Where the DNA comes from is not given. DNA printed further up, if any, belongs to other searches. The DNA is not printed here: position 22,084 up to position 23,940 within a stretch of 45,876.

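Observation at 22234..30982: Operon coupling a degenerate B12-radical-SAM-like protein and an atypical ketosynthase to a three-protein phosphorelay ending in a sigma-54 activator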

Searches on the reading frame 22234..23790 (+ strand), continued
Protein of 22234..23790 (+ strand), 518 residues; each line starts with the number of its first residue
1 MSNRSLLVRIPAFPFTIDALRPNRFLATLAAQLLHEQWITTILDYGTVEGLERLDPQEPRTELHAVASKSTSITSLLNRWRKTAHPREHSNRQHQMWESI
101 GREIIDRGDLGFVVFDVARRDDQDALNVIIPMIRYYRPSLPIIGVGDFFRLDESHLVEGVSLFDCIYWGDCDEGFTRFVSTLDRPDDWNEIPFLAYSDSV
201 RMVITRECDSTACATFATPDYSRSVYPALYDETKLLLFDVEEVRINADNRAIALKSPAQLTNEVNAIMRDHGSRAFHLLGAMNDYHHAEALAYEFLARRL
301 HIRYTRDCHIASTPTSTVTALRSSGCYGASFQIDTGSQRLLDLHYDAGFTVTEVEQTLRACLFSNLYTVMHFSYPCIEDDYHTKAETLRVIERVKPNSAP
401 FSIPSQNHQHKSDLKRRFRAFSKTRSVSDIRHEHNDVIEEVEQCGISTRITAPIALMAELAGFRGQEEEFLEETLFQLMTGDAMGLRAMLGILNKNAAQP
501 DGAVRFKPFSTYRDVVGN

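Call 36: find_homologous_proteins(query=P0133, max_evalue=1e-20)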
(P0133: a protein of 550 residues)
Query P0133 (550 aa): 191 proteins with E <= 1e-20 among 8000 candidates; the best 120 are listed.
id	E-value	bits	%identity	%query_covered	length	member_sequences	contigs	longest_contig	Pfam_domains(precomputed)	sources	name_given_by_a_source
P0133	0.0e+0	1219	100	100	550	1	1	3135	PF04055.28,PF02310.25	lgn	-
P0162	2.0e-228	777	62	100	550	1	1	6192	PF04055.28,PF02310.25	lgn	-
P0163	2.8e-163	562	46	99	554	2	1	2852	PF04055.28,PF02310.25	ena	-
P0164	2.0e-159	550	46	98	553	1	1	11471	PF04055.28,PF02310.25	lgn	-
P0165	1.7e-154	533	45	98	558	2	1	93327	PF04055.28,PF02310.25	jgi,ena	-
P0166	2.7e-152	526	45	100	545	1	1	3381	PF04055.28,PF02310.25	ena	-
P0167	7.5e-150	518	45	100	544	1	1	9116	PF04055.28,PF02310.25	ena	-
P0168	1.5e-146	507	42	99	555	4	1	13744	PF04055.28,PF02310.25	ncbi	ncbi:MAG: radical SAM protein [Candidatus Lokiarchaeia archaeon]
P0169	3.3e-145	503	41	99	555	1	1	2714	PF04055.28,PF02310.25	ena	-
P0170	9.2e-143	495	41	99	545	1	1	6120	PF04055.28,PF02310.25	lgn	-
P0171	2.1e-141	490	41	100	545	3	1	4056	PF04055.28,PF02310.25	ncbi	-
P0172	2.9e-141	490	42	99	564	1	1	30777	PF04055.28,PF02310.25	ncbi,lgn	-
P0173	1.1e-137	478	43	99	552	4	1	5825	PF04055.28,PF02310.25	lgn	-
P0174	1.2e-136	475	40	100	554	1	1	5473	PF04055.28,PF02310.25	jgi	-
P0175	2.6e-135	470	41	100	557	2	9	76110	PF04055.28,PF02310.25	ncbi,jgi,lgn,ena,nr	ncbi:MAG: hypothetical protein A2474_05865 [Elusimicrobia bacterium RIFOXYC2_FULL_34_12]|nr:MAG: hyp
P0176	1.6e-133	464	41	99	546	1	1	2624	PF04055.28,PF02310.25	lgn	-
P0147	1.0e-132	462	39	100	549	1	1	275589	PF04055.28,PF02310.25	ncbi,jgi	-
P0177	9.1e-131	455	39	99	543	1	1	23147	PF04055.28,PF02310.25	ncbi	-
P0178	7.5e-130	452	41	99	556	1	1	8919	PF04055.28,PF02310.25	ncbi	-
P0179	8.8e-130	452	39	99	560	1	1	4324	PF04055.28,PF02310.25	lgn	-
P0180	6.6e-129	449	40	97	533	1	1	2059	PF04055.28,PF02310.25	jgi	-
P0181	4.1e-128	446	40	99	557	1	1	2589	PF04055.28,PF02310.25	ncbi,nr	ncbi:MAG: B12-binding domain-containing radical SAM protein [Candidatus Goldbacteria bacterium]|nr:B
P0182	5.9e-128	446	38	100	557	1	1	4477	PF04055.28,PF02310.25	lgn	-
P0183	6.7e-128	446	39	98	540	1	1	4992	PF04055.28,PF02310.25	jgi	jgi:radical SAM superfamily enzyme YgiQ (UPF0313 family)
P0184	9.0e-128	445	39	99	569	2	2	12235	PF04055.28,PF02310.25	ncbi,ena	ncbi:MAG: radical SAM protein [Candidatus Poribacteria bacterium]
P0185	1.2e-127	445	38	99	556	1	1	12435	PF04055.28,PF02310.25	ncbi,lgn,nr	ncbi:radical SAM protein [Candidatus Woesearchaeota archaeon]|nr:radical SAM protein [Candidatus Woe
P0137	2.3e-127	444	40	99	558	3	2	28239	PF04055.28,PF02310.25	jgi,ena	-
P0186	4.4e-127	443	39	100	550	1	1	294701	PF04055.28,PF02310.25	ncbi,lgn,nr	ncbi:MAG: B12-binding domain-containing radical SAM protein [Elusimicrobia bacterium]|nr:B12-binding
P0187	4.2e-126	440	42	91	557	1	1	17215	PF04055.28,PF02310.25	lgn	-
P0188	8.5e-126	439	39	100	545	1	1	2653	PF04055.28,PF02310.25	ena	-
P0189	1.1e-125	438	40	98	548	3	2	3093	PF04055.28,PF02310.25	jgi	-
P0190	4.4e-124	433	37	99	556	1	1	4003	PF04055.28,PF02310.25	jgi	-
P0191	8.6e-124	432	39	99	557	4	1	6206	PF04055.28,PF02310.25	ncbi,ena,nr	ncbi:MAG TPA: radical SAM protein [Candidatus Goldiibacteriota bacterium]|nr:radical SAM protein [Ca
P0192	1.5e-123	431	36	100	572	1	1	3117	PF04055.28,PF02310.25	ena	-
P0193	4.1e-123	430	40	99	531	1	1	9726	PF04055.28,PF02310.25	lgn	-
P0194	5.2e-123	430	39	98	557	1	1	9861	PF04055.28,PF02310.25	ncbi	-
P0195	1.8e-122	428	38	99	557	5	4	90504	PF04055.28,PF02310.25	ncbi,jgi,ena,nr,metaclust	ncbi:MAG: hypothetical protein A2219_03585 [Elusimicrobia bacterium RIFOXYA2_FULL_50_26]|nr:MAG: hyp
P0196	2.7e-122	427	38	99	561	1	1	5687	PF04055.28,PF02310.25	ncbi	-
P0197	3.4e-122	427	42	93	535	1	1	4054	PF04055.28,PF02310.25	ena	-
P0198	8.1e-122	426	39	99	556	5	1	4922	PF04055.28,PF02310.25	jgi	-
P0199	9.4e-121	422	40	99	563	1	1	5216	PF04055.28,PF02310.25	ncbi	-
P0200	4.8e-120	420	37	98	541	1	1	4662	PF04055.28,PF02310.25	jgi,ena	-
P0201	6.5e-120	419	38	96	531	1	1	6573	PF04055.28,PF02310.25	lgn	-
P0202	2.0e-119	418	39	99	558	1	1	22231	PF04055.28,PF02310.25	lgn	-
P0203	9.5e-119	416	38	98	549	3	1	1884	PF04055.28,PF02310.25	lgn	-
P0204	1.1e-118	415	39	100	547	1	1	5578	PF04055.28,PF02310.25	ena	-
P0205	1.8e-118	415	39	96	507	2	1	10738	PF04055.28,PF02310.25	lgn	-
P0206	2.9e-118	414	39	99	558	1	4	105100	PF04055.28,PF02310.25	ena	-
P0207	2.9e-118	414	38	99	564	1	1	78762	PF04055.28,PF02310.25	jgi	jgi:anaerobic magnesium-protoporphyrin IX monomethyl ester cyclase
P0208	3.8e-118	414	39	98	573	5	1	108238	PF04055.28,PF02310.25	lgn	-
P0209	4.4e-118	413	37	100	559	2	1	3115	PF04055.28,PF02310.25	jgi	jgi:radical SAM superfamily enzyme YgiQ (UPF0313 family)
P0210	5.6e-118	413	37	100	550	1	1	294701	PF04055.28,PF02310.25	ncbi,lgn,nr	ncbi:MAG: B12-binding domain-containing radical SAM protein [Elusimicrobia bacterium]|nr:B12-binding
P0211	5.7e-118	413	39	99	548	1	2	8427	PF04055.28,PF02310.25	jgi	jgi:radical SAM superfamily enzyme YgiQ (UPF0313 family)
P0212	2.3e-116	408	40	99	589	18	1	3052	PF04055.28,PF02310.25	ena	-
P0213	2.0e-114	401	39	93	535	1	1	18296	PF04055.28,PF02310.25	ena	-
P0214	2.3e-113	398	39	98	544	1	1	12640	PF04055.28,PF02310.25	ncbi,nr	ncbi:MAG: radical SAM protein [Candidatus Omnitrophica bacterium]|nr:radical SAM protein [Candidatus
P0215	3.9e-113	397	35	98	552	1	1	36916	PF04055.28,PF02310.25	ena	-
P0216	2.4e-112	394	37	98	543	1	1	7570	PF04055.28,PF02310.25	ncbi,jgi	-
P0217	4.7e-112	393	37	98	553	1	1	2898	PF04055.28,PF02310.25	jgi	jgi:radical SAM superfamily enzyme YgiQ (UPF0313 family)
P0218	4.8e-112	393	36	98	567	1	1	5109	PF04055.28,PF02310.25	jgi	-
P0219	1.3e-111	392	37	98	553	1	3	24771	PF04055.28,PF02310.25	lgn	-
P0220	1.4e-111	392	36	98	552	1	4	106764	PF04055.28,PF02310.25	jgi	-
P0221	1.5e-111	392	39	98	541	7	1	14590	PF04055.28,PF02310.25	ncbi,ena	-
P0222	7.6e-111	389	39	99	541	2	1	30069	PF04055.28,PF02310.25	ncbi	ncbi:MAG: B12-binding domain-containing radical SAM protein [Candidatus Ratteibacteria bacterium]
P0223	3.3e-110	387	37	98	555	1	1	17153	PF04055.28,PF02310.25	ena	-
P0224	3.0e-109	384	38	99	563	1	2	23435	PF04055.28,PF02310.25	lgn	-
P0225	2.3e-108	381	37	99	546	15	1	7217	PF04055.28,PF02310.25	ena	-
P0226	4.1e-108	380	34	98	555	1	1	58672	PF04055.28,PF02310.25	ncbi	ncbi:B12-binding domain-containing radical SAM protein [Planctomycetota bacterium]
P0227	5.6e-108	380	38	98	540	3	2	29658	PF04055.28,PF02310.25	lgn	-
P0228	5.9e-108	380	38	98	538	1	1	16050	PF04055.28,PF02310.25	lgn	-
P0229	9.9e-108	379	37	98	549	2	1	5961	PF04055.28,PF02310.25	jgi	-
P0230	2.3e-107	378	36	99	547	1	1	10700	PF04055.28,PF02310.25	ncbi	ncbi:MAG: radical SAM protein [Candidatus Pacearchaeota archaeon]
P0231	5.3e-107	377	35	98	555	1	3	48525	PF04055.28,PF02310.25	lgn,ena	-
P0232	9.2e-107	376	35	98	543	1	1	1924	PF04055.28,PF02310.25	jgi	-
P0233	1.0e-106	376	34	100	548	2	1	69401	PF04055.28,PF02310.25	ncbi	-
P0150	2.8e-106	374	37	95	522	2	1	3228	PF04055.28,PF02310.25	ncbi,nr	ncbi:MAG TPA: radical SAM protein, partial [Spirochaetota bacterium]|nr:radical SAM protein [Spiroch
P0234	3.7e-106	374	38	98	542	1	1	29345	PF04055.28,PF02310.25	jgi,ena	-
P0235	6.3e-106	373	36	98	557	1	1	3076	PF04055.28,PF02310.25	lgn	-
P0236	6.3e-106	373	38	98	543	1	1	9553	PF04055.28,PF02310.25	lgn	-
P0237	8.9e-106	373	36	99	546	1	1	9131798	PF04055.28,PF02310.25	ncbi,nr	ncbi:MAG: radical SAM protein [Candidatus Aminicenantes bacterium]|nr:MAG: radical SAM protein [Cand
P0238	9.2e-106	373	37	98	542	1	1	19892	PF04055.28,PF02310.25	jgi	jgi:radical SAM superfamily enzyme YgiQ (UPF0313 family)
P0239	9.4e-106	373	36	98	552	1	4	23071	PF04055.28,PF02310.25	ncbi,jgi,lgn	jgi:radical SAM superfamily enzyme YgiQ (UPF0313 family)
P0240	1.5e-105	372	38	98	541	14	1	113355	PF04055.28,PF02310.25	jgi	-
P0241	2.8e-105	371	36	98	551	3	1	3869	PF04055.28,PF02310.25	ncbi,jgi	jgi:radical SAM superfamily enzyme YgiQ (UPF0313 family)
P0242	2.9e-105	371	35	99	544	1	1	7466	PF04055.28,PF02310.25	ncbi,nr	ncbi:MAG: radical SAM protein [Candidatus Omnitrophica bacterium]|nr:radical SAM protein [Candidatus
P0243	5.8e-105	370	33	99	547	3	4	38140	PF04055.28,PF02310.25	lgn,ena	-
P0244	6.0e-105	370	37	98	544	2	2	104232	PF04055.28,PF02310.25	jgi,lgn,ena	-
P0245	7.1e-105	370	37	98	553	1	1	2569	PF04055.28,PF02310.25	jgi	-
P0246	1.0e-104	369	34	98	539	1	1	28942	PF04055.28,PF02310.25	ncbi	-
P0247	1.3e-104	369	35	98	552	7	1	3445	PF04055.28,PF02310.25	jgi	jgi:radical SAM superfamily enzyme YgiQ (UPF0313 family)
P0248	2.7e-104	368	33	98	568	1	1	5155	PF04055.28,PF02310.25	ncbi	-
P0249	5.3e-104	367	34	98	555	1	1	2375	PF04055.28,PF02310.25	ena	-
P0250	8.3e-104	366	35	98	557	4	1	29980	PF04055.28,PF02310.25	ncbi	-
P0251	1.4e-103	365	35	98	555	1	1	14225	PF04055.28,PF02310.25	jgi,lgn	jgi:radical SAM superfamily enzyme YgiQ (UPF0313 family)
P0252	4.1e-103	364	33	98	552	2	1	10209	PF04055.28,PF02310.25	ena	-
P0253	4.3e-103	364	34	99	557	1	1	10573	PF04055.28,PF02310.25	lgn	-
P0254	3.4e-102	361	35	98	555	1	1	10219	PF04055.28,PF02310.25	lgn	-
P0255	3.9e-102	361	33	99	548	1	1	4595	PF04055.28,PF02310.25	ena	-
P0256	5.8e-102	360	34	98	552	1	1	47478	PF04055.28,PF02310.25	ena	-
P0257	7.9e-102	360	32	98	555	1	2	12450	PF04055.28,PF02310.25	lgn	-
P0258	1.0e-101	359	34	99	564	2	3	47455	PF04055.28,PF02310.25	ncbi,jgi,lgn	jgi:hypothetical protein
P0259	1.2e-100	356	34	98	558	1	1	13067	PF04055.28,PF02310.25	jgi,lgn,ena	-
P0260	3.1e-100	354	36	98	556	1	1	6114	PF04055.28,PF02310.25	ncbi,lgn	ncbi:MAG: radical SAM protein [bacterium]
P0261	4.0e-100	354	34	99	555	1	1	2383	PF04055.28,PF02310.25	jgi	jgi:hypothetical protein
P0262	5.0e-100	354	34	98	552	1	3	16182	PF04055.28,PF02310.25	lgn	-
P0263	2.9e-99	351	34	98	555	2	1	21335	PF04055.28,PF02310.25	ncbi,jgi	jgi:anaerobic magnesium-protoporphyrin IX monomethyl ester cyclase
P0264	5.2e-99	350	36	99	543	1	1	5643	PF04055.28,PF02310.25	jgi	jgi:radical SAM superfamily enzyme YgiQ (UPF0313 family)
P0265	9.2e-99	350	33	98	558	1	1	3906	PF04055.28,PF02310.25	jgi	jgi:hypothetical protein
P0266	1.2e-98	349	34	98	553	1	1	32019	PF04055.28,PF02310.25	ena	-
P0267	4.5e-98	347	34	98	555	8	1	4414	PF04055.28,PF02310.25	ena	-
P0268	6.6e-98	347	41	72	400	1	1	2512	PF04055.28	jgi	jgi:radical SAM superfamily enzyme YgiQ (UPF0313 family)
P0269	5.8e-96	340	34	99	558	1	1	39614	PF04055.28,PF02310.25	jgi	jgi:hypothetical protein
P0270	8.0e-96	340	33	99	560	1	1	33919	PF04055.28,PF02310.25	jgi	-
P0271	8.6e-96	340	36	99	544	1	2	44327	PF04055.28,PF02310.25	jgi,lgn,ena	-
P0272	1.3e-95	339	33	98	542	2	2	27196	PF04055.28,PF02310.25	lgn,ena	-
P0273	2.4e-95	338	34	98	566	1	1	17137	PF04055.28,PF02310.25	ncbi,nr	ncbi:MAG: cobalamin-dependent protein [Lentisphaerae bacterium]|nr:cobalamin-dependent protein [Lent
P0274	3.6e-94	334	32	99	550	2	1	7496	PF04055.28,PF02310.25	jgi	-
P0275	5.5e-93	331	34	95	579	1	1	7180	PF04055.28,PF02310.25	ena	-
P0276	2.1e-92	329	33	98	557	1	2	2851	PF04055.28,PF02310.25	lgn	-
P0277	4.4e-92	328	41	70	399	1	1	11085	PF04055.28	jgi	jgi:radical SAM superfamily enzyme YgiQ (UPF0313 family)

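Call 37: find_encoding_contigs(protein=P0147, flank=6000, max_places=1)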
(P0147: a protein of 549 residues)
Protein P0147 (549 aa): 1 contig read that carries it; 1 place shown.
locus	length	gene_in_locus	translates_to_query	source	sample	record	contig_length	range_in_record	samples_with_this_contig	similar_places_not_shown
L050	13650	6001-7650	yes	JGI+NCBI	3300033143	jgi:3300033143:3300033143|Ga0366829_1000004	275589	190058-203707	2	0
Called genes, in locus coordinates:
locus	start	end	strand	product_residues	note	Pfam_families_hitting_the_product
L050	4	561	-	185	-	-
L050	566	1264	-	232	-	PF03796:DnaB_C (weak), PF06745:ATPase, PF13481:AAA_25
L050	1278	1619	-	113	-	-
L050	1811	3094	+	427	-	PF00682:HMGL-like, PF22617:HCS_D2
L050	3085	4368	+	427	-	PF00330:Aconitase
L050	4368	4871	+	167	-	PF00694:Aconitase_C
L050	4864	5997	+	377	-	PF00180:Iso_dh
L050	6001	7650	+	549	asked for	PF02310:B12-binding (weak), PF04055:Radical_SAM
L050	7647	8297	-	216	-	PF02830:V4R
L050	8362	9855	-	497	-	PF04443:LuxE (faint), PF00501:AMP-binding, PF14535:AMP-binding_C_2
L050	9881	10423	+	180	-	-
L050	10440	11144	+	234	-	PF13481:AAA_25, PF23442:DUF7125 (weak), PF06745:ATPase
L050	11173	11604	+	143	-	-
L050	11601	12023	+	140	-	-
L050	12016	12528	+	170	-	-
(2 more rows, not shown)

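Call 38: find_encoding_contigs(protein=P0186, flank=6000, max_places=1)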
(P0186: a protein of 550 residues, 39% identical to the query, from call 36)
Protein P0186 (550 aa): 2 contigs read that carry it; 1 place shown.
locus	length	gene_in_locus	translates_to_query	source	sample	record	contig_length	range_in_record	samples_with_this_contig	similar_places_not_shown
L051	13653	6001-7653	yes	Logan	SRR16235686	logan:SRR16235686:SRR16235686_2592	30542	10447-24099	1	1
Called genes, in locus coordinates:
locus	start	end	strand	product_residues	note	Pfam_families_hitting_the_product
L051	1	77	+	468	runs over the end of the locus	PF02310:B12-binding, PF04055:Radical_SAM, PF13282:DUF4070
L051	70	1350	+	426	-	PF00109:ketoacyl-synt, PF02801:Ketoacyl-synt_C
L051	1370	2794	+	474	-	PF02310:B12-binding, PF04055:Radical_SAM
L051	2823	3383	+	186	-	PF06966:DUF1295 (weak), PF04191:PEMT, PF04140:ICMT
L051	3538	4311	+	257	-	PF00899:ThiF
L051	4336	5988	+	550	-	PF02310:B12-binding, PF04055:Radical_SAM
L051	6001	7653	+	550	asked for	PF02310:B12-binding (weak), PF04055:Radical_SAM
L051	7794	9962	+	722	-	PF16927:HisKA_7TM, PF01590:GAF, PF13185:GAF_2, PF13492:GAF_3, PF00512:HisKA, PF02518:HATPase_c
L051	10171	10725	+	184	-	PF00072:Response_reg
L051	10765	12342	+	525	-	PF00512:HisKA (weak), PF02518:HATPase_c, PF00072:Response_reg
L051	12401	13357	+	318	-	-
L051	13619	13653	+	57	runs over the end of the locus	-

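Call 39: find_encoding_contigs(protein=P0226, flank=6000, max_places=1)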
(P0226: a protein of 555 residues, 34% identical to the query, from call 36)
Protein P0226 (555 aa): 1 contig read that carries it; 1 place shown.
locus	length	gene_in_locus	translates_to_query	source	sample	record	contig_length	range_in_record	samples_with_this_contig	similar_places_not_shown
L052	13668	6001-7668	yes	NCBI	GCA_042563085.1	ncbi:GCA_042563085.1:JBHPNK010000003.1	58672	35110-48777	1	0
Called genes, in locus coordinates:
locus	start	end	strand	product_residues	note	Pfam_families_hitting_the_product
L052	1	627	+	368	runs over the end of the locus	-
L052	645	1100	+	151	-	PF04205:FMN_bind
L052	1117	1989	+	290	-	PF17131:TP_0789-like, PF07044:DUF1329 (weak)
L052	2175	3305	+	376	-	PF06980:DUF1302 (faint)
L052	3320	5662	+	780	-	PF03176:MMPL, PF00873:ACR_tran (weak), PF02460:Patched, PF12349:Sterol-sensing, PF00873:ACR_tran (weak), PF03176:MMPL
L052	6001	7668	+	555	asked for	PF02310:B12-binding, PF04055:Radical_SAM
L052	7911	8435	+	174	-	PF04542:Sigma70_r2, PF08281:Sigma70_r4_2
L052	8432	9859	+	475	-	PF04773:FecR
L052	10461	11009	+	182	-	PF04542:Sigma70_r2, PF08281:Sigma70_r4_2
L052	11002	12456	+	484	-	PF04773:FecR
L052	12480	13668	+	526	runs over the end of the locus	PF02310:B12-binding, PF04055:Radical_SAM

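Call 40: find_encoding_contigs(protein=P0195, flank=8000, max_places=1)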
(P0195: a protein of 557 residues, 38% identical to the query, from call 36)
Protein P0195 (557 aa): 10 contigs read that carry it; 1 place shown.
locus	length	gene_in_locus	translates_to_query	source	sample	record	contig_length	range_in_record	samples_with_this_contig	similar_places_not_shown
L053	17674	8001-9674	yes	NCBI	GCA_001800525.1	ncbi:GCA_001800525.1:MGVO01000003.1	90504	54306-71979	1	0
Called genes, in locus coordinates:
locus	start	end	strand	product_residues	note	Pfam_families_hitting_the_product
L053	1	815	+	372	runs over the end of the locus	PF02540:NAD_synthase (faint), PF03054:tRNA_Me_trans, PF20259:tRNA_Me_trans_M, PF20258:tRNA_Me_trans_C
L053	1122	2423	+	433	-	PF03952:Enolase_N, PF00113:Enolase_C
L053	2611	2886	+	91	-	PF04977:DivIC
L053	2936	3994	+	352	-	PF04552:Sigma54_DBD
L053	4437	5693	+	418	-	PF00109:ketoacyl-synt, PF02801:Ketoacyl-synt_C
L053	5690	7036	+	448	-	PF02310:B12-binding, PF04055:Radical_SAM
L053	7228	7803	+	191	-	PF04191:PEMT, PF04140:ICMT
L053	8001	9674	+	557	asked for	PF02310:B12-binding, PF04055:Radical_SAM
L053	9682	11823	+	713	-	PF16927:HisKA_7TM, PF01590:GAF, PF13185:GAF_2, PF13492:GAF_3, PF00512:HisKA, PF02518:HATPase_c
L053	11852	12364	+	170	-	PF00072:Response_reg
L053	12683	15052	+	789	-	PF03030:H_PPase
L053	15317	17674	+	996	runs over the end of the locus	PF01869:BcrAD_BadFG, PF09989:DUF2229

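Call 41: find_encoding_contigs(protein=P0165, flank=8000, max_places=1)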
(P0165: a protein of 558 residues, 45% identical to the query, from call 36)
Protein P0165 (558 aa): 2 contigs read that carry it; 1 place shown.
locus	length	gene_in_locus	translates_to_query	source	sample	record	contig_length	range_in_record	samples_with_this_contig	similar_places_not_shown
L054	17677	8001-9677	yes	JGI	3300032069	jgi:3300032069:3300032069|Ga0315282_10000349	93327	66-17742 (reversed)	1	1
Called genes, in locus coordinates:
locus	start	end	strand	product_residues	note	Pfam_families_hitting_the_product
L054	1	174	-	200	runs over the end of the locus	PF13489:Methyltransf_23 (weak), PF13649:Methyltransf_25, PF08241:Methyltransf_11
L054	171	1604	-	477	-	PF01943:Polysacc_synt, PF13440:Polysacc_synt_3, PF01554:MatE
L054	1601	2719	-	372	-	PF13439:Glyco_transf_4, PF13477:Glyco_trans_4_2, PF13579:Glyco_trans_4_4, PF20706:GT4-conflict, PF00534:Glycos_transf_1, PF13692:Glyco_trans_1_4, PF13524:Glyco_trans_1_2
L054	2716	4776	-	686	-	PF09971:DUF2206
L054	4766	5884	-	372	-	PF13439:Glyco_transf_4, PF13579:Glyco_trans_4_4 (weak), PF02350:Epimerase_2, PF20706:GT4-conflict, PF00534:Glycos_transf_1, PF13692:Glyco_trans_1_4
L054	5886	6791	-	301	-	PF00535:Glycos_transf_2, PF10111:Glyco_tranf_2_2, PF13641:Glyco_tranf_2_3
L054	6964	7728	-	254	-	PF01978:TrmB, PF11495:TrmB_EBD_N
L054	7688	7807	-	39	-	-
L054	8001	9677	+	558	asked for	PF02310:B12-binding (weak), PF04055:Radical_SAM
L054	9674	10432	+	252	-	PF21926:FeeM (weak), PF13444:Acetyltransf_5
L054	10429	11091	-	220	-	PF02830:V4R (weak)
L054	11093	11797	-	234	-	PF03796:DnaB_C (weak), PF06745:ATPase, PF13481:AAA_25, PF23442:DUF7125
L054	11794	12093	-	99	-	-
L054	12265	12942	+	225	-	PF20582:UPF0758_N, PF04002:RadC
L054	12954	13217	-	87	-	PF14947:HTH_45 (weak)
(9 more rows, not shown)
